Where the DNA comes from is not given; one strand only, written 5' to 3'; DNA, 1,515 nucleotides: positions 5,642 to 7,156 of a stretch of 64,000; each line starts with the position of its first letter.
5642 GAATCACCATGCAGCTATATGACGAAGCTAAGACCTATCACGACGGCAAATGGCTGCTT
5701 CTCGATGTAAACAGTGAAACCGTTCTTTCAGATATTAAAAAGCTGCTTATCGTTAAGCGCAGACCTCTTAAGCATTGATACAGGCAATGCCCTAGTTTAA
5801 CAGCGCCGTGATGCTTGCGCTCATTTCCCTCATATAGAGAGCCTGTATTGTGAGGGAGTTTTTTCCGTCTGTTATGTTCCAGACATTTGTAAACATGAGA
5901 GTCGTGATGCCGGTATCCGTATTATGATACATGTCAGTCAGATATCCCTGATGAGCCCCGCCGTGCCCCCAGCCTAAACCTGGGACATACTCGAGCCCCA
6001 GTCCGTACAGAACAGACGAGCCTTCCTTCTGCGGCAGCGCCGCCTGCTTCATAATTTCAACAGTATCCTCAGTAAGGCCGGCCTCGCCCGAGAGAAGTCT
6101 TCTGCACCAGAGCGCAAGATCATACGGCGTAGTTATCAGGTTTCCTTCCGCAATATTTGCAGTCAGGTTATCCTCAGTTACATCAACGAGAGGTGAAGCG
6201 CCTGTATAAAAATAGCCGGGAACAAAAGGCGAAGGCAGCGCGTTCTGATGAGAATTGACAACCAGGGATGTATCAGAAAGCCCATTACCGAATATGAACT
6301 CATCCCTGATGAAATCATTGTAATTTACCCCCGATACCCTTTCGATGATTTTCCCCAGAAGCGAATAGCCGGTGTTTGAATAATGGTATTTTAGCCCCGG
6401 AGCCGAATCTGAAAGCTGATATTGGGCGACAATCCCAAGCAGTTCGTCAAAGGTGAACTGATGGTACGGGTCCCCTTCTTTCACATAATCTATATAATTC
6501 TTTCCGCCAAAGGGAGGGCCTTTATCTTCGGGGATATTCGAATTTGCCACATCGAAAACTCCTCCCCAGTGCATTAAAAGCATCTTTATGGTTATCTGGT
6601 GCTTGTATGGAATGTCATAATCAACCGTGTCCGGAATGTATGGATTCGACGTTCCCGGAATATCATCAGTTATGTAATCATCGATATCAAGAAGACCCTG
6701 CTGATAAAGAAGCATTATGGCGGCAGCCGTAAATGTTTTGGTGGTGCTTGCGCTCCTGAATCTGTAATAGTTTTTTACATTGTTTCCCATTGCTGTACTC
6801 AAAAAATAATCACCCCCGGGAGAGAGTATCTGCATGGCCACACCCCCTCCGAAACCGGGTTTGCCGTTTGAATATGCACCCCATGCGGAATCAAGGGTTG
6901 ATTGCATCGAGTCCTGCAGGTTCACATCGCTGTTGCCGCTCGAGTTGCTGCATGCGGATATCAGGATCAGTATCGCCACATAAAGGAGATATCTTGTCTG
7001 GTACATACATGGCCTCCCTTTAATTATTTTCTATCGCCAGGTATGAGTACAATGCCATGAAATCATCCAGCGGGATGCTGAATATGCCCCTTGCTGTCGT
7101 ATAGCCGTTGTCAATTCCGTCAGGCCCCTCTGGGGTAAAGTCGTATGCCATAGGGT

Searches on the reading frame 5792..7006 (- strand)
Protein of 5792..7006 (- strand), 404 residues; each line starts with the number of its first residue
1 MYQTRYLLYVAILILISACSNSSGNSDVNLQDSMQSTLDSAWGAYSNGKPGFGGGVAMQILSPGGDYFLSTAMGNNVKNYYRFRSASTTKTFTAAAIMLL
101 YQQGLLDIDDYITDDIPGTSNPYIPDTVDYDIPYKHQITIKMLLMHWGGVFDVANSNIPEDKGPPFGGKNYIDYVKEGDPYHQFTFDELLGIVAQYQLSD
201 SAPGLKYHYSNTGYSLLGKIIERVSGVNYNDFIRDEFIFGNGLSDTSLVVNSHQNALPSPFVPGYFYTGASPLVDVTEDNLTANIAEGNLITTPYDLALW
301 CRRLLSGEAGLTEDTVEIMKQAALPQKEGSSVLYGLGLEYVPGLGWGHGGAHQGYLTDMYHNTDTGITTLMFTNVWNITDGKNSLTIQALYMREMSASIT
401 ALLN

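Call 82: search_protein_families(library=pfam, proteins=[window:5792-7006:-], max_evalue=0.000001)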
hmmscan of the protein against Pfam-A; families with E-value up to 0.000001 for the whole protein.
window:5792-7006:- (404 aa): 1 family
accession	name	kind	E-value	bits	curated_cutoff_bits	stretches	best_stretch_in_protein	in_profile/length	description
PF00144.29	Beta-lactamase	-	1.5e-35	123.4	27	1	78-377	45-312/329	Beta-lactamase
